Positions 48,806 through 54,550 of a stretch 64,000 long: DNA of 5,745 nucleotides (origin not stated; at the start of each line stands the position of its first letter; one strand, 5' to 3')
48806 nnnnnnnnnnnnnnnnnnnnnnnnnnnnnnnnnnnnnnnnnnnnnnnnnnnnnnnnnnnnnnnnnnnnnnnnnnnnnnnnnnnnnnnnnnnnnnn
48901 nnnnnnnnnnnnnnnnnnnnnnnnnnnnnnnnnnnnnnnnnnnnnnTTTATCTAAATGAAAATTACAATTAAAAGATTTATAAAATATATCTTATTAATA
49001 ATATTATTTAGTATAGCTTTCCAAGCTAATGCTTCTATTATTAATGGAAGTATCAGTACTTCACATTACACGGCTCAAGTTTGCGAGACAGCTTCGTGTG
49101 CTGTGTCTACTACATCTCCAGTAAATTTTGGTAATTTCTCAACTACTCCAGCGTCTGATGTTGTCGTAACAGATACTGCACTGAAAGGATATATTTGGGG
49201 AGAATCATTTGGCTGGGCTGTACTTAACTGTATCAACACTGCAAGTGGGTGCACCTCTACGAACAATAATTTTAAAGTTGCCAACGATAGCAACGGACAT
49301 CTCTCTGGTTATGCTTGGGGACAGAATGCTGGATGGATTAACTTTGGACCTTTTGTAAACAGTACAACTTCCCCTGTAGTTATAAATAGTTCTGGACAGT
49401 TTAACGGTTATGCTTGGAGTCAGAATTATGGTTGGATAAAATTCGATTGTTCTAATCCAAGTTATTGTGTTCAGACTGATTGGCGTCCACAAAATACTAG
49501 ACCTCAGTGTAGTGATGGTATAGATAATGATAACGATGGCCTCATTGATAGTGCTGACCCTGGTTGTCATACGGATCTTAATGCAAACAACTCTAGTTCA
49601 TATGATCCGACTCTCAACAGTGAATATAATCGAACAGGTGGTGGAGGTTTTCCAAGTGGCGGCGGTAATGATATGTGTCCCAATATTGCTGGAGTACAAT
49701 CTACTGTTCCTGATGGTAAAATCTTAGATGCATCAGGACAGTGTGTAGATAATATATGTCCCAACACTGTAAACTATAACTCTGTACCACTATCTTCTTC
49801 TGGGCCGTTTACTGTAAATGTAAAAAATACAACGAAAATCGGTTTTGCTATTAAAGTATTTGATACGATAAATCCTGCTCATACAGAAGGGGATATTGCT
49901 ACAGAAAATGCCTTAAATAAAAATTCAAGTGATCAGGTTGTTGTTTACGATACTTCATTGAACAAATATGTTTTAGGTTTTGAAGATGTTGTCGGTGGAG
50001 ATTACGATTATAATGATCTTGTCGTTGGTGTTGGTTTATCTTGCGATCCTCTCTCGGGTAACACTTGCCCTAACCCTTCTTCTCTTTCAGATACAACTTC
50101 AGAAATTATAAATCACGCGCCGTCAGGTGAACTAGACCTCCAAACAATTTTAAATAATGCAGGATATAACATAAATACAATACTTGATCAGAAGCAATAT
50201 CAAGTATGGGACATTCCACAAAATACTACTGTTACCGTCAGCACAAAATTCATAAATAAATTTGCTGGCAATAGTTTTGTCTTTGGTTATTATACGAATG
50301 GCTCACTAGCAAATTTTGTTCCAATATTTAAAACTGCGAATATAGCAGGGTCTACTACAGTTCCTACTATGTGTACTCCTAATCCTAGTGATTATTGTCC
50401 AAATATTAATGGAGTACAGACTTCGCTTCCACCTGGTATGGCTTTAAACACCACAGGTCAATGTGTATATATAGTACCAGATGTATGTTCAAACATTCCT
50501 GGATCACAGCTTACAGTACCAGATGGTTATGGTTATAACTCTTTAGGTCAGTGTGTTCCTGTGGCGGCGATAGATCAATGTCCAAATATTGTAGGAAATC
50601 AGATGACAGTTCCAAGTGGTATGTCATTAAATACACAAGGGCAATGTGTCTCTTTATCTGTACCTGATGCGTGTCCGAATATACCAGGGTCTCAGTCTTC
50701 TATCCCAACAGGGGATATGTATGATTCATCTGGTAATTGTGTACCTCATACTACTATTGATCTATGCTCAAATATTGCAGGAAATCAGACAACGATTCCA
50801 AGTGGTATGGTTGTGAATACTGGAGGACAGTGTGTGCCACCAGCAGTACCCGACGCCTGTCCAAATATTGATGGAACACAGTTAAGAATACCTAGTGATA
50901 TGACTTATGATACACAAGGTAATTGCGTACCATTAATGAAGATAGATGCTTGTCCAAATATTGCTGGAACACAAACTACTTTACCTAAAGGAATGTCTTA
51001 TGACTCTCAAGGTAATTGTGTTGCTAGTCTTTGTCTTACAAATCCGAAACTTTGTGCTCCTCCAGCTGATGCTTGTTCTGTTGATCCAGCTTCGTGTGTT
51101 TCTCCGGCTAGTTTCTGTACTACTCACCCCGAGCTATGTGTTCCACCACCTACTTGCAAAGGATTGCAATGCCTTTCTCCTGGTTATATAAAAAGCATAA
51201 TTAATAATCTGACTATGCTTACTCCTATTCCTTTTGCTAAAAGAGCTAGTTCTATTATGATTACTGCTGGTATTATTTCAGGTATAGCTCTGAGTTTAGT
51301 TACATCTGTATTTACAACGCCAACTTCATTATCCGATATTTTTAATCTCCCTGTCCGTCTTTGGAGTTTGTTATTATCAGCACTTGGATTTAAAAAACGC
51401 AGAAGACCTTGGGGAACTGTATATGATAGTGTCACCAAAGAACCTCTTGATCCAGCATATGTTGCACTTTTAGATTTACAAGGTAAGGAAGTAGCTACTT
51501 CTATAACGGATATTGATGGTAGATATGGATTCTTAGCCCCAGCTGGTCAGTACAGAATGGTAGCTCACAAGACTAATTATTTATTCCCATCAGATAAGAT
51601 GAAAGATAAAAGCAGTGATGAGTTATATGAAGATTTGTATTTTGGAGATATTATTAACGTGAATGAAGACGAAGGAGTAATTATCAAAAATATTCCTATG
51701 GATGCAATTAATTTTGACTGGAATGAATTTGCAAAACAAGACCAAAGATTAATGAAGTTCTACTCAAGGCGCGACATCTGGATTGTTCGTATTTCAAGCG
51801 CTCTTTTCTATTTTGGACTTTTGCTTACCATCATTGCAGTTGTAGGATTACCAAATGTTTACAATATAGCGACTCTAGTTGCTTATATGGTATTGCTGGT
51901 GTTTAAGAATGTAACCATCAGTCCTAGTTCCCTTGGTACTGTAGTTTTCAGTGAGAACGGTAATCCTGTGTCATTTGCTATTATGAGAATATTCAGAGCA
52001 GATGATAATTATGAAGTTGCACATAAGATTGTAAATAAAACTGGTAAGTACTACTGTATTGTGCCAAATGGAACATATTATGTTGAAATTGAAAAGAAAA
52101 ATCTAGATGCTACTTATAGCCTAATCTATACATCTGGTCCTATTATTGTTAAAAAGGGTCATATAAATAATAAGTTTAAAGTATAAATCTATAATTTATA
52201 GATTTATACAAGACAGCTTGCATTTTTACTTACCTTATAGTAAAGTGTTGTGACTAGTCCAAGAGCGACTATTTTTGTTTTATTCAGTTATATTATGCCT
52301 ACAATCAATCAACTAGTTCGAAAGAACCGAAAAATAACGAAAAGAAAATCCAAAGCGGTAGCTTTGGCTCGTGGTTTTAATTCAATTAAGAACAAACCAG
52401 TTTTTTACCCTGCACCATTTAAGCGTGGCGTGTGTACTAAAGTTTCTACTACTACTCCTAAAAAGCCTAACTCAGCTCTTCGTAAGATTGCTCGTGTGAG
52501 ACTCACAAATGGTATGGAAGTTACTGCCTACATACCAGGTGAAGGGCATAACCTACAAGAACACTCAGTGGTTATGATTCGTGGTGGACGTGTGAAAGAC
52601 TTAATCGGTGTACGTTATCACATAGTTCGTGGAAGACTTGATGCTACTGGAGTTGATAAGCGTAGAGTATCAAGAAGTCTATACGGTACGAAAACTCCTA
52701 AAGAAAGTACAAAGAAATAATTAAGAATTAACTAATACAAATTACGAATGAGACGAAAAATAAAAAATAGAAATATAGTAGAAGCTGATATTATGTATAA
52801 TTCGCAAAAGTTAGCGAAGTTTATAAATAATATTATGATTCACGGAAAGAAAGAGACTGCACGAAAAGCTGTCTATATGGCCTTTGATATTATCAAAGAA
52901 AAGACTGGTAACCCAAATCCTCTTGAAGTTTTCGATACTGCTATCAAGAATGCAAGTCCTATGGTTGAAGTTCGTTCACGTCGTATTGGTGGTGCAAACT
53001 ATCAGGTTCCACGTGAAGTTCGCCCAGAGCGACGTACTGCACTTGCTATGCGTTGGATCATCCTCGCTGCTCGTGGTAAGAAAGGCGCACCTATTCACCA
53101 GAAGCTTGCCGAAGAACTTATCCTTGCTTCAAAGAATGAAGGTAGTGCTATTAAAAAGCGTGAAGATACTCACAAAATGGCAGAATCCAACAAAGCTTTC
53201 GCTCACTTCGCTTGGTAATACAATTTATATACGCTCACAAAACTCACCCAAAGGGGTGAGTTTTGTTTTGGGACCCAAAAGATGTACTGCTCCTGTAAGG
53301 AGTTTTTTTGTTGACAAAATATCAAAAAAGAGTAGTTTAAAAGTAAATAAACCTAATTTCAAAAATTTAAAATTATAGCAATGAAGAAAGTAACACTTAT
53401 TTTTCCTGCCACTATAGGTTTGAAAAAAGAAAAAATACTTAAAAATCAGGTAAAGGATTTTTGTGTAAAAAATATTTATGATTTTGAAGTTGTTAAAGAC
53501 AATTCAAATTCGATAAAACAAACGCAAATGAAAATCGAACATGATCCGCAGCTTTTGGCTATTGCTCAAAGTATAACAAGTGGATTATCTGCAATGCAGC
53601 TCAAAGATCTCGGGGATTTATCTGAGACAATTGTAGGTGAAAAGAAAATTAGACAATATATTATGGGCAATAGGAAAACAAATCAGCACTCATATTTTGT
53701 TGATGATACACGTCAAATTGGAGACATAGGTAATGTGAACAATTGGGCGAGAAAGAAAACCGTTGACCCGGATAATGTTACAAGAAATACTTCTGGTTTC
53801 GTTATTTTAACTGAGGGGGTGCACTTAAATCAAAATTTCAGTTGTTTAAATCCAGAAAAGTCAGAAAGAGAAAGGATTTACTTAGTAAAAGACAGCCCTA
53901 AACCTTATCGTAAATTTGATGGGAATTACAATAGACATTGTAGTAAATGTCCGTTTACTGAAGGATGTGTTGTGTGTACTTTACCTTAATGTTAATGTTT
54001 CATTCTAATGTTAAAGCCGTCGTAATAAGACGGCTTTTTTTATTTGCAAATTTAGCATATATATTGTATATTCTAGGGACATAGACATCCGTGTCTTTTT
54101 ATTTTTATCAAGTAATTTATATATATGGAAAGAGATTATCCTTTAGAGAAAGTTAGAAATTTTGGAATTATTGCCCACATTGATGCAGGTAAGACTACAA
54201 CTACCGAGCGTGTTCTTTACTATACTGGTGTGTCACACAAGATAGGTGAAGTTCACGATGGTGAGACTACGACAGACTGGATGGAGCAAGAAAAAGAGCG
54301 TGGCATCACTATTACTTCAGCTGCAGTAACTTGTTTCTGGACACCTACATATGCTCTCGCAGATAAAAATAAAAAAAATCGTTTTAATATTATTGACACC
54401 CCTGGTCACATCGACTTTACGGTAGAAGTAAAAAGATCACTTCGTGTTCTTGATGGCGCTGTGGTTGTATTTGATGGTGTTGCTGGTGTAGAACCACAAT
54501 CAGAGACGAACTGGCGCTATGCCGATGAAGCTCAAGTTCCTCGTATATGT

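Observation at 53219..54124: Self-contained orphan gene inserted into the conserved rpsL-rpsG-fusA (str) operon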

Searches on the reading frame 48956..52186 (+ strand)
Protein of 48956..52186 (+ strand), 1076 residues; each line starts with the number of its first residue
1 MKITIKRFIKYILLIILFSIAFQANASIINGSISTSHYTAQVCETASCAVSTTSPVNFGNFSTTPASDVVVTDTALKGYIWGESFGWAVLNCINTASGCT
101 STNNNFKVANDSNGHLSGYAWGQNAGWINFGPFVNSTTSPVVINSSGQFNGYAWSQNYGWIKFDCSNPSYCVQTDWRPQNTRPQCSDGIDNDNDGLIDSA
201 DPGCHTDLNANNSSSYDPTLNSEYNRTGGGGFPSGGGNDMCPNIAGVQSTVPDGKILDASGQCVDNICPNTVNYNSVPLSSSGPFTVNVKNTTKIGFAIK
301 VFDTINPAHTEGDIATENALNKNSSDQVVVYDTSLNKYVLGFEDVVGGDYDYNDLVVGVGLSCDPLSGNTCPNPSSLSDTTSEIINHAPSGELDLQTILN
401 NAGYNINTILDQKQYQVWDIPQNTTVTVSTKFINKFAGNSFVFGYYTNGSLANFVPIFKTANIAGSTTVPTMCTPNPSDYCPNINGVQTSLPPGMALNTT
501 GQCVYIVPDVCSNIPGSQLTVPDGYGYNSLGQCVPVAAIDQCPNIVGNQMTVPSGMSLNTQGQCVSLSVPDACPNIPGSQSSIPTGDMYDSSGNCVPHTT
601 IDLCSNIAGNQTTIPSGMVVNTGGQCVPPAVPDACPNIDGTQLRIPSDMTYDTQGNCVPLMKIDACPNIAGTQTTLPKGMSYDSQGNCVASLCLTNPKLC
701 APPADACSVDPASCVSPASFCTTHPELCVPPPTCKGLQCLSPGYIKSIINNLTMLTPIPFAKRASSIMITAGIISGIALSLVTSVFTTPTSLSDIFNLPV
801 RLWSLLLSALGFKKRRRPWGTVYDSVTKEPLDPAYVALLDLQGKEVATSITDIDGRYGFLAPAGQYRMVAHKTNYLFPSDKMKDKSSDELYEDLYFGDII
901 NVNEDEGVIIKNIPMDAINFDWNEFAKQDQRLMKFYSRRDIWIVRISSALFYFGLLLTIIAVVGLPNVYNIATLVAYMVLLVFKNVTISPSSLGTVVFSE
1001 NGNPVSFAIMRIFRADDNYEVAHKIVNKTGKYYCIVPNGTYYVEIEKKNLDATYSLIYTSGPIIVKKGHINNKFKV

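Call 73: search_protein_families(library=pfam, proteins=[window:48956-52186:+], max_evalue=0.001)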
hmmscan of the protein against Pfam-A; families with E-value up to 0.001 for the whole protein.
window:48956-52186:+ (1076 aa): 3 families
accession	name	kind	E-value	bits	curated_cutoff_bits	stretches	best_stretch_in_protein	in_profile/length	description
PF13620.12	CarboxypepD_reg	-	1.8e-11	44.6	32.3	1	820-875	4-59/82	Carboxypeptidase regulatory-like domain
PF13448.11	DUF4114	-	4.5e-06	27.9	27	1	318-359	36-82/85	Domain of unknown function (DUF4114)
PF07210.18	DUF1416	-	0.00027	21.2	23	0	821-869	25-71/97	Protein of unknown function (DUF1416)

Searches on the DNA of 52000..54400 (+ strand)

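Call 69: search_rna_families(source=window, start=52000, end=54400, threshold=evalue, max_evalue=1)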
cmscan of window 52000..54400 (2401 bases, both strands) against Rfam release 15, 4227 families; matches with E-value up to 1: 2.
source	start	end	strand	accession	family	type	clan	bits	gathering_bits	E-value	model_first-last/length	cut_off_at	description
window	54003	54102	-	RF02053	STnc430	Gene; sRNA;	-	26.9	47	0.17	1-162/162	no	Enterobacterial sRNA STnc430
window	53212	53266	+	RF02427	SpF10_sRNA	Gene; sRNA;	-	23.6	60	0.17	1-57/57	no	Streptococcus sRNA SpF10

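Call 92: search_rna_families(source=L038, start=6650, end=7100, threshold=evalue, max_evalue=1)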
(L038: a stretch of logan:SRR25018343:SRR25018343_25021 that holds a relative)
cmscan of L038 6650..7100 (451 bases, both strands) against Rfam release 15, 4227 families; matches with E-value up to 1: 5.
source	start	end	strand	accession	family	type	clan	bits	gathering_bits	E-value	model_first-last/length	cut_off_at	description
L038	6707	6776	-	RF02064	STnc370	Gene; sRNA;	-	24.1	54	0.66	1-71/71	no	Enterobacterial sRNA STnc370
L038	6810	6952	+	RF00444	PrrF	Gene; sRNA;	-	22.5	90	0.13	1-150/150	no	PrrF RNA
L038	6926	6963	+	RF02401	ClpQY_promoter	Cis-reg;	-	18.5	42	0.096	1-39/57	no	ClpQY promoter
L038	6700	6753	+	RF04106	mir-1303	Gene; miRNA;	-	18.5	107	0.75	1-85/85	no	mir-1303 microRNA precursor family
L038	6817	6879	+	RF02056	STnc390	Gene; sRNA;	-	16.9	50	0.6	1-60/60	no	Salmonella sRNA STnc390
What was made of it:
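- Tried and rejected: No Rfam match comes near any gathering score (calls 69, 92).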
